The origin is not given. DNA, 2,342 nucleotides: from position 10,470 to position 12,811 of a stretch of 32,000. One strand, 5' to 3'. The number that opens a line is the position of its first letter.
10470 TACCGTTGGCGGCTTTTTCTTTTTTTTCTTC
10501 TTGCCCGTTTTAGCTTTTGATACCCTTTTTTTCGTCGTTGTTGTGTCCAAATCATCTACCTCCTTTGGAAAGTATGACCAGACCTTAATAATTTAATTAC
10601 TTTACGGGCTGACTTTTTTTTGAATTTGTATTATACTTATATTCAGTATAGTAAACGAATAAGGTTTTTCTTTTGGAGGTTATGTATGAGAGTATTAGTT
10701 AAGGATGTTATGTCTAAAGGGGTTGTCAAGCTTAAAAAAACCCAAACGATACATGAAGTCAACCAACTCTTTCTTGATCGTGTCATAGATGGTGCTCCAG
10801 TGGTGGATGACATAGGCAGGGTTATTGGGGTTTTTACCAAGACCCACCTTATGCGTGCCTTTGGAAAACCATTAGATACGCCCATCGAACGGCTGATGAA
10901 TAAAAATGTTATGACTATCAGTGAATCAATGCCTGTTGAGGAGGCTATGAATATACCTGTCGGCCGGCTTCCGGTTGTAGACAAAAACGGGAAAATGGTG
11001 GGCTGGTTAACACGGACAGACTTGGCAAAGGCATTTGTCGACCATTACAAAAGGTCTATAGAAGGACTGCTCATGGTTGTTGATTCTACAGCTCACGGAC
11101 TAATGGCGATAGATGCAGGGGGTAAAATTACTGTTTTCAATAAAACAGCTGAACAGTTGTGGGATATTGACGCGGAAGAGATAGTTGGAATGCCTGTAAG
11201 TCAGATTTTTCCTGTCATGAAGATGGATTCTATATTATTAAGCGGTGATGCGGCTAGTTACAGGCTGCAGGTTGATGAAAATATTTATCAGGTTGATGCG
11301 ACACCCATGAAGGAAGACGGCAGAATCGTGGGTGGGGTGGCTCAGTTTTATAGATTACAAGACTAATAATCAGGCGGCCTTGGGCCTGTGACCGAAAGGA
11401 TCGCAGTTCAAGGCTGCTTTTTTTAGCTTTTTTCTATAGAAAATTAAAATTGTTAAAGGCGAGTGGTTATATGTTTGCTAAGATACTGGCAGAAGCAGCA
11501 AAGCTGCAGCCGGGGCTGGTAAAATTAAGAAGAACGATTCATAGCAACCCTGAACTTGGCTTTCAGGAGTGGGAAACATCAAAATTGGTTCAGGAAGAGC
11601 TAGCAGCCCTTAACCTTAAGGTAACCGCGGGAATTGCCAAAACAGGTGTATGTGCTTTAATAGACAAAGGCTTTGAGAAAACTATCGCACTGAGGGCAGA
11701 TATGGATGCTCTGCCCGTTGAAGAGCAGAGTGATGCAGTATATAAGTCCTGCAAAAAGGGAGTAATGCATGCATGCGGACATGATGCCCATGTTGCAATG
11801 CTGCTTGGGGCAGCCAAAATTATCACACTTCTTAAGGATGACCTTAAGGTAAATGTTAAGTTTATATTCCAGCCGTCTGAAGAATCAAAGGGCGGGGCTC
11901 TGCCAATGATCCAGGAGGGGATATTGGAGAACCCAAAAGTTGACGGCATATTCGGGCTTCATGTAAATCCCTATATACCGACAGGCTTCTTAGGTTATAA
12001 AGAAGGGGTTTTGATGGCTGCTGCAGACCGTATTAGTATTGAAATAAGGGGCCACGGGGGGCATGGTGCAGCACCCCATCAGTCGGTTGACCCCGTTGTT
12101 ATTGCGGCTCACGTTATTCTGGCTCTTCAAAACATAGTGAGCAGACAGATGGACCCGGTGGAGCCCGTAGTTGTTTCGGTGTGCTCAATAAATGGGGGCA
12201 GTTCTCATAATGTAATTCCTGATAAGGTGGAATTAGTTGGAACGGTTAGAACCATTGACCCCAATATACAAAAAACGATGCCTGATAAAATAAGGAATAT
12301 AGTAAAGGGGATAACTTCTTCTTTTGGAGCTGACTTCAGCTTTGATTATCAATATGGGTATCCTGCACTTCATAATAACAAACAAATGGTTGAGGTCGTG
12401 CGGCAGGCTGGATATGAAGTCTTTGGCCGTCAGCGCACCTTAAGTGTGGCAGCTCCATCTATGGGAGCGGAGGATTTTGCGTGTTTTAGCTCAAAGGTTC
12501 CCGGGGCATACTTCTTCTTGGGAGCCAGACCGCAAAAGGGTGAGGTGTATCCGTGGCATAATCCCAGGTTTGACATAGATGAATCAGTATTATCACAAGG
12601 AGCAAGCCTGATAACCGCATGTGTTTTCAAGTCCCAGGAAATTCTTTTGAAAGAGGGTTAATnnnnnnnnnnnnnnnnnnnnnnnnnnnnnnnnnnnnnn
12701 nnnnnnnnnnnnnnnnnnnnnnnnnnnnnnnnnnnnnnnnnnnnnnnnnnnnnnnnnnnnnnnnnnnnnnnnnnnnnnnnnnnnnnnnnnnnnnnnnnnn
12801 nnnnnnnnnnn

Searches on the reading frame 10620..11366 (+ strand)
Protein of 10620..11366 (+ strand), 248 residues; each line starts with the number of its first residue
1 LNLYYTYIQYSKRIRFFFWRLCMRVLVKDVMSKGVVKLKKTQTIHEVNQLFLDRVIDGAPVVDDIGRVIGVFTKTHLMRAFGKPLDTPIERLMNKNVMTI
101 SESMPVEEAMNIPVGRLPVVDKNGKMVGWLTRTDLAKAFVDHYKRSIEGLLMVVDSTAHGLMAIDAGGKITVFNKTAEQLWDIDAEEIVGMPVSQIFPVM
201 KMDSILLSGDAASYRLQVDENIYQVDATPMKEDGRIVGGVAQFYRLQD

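Call 13: search_protein_families(library=pfam, proteins=[window:10620-11366:+])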
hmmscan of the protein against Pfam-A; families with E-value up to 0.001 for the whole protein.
window:10620-11366:+ (248 aa): 3 families
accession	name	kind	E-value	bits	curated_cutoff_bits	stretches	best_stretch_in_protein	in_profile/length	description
PF00571.33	CBS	-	1.3e-24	86.7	24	2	90-140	2-56/57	CBS domain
PF00989.32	PAS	-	0.00043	20.7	22.6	0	154-195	7-48/113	PAS fold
PF12860.13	PAS_7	-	0.00084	19.9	27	0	155-214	2-62/115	PAS fold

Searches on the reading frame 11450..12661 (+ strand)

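Call 13: search_protein_families(library=pfam, proteins=[window:11450-12661:+])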
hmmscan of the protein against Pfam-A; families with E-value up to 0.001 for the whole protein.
window:11450-12661:+ (403 aa): 2 families
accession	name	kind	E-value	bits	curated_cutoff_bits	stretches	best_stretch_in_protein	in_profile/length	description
PF01546.33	Peptidase_M20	-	4.2e-44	151.4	24.6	1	80-391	1-203/206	Peptidase family M20/M25/M40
PF07687.19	M20_dimer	-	4.6e-14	52.7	21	1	196-286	10-100/107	Peptidase dimerisation domain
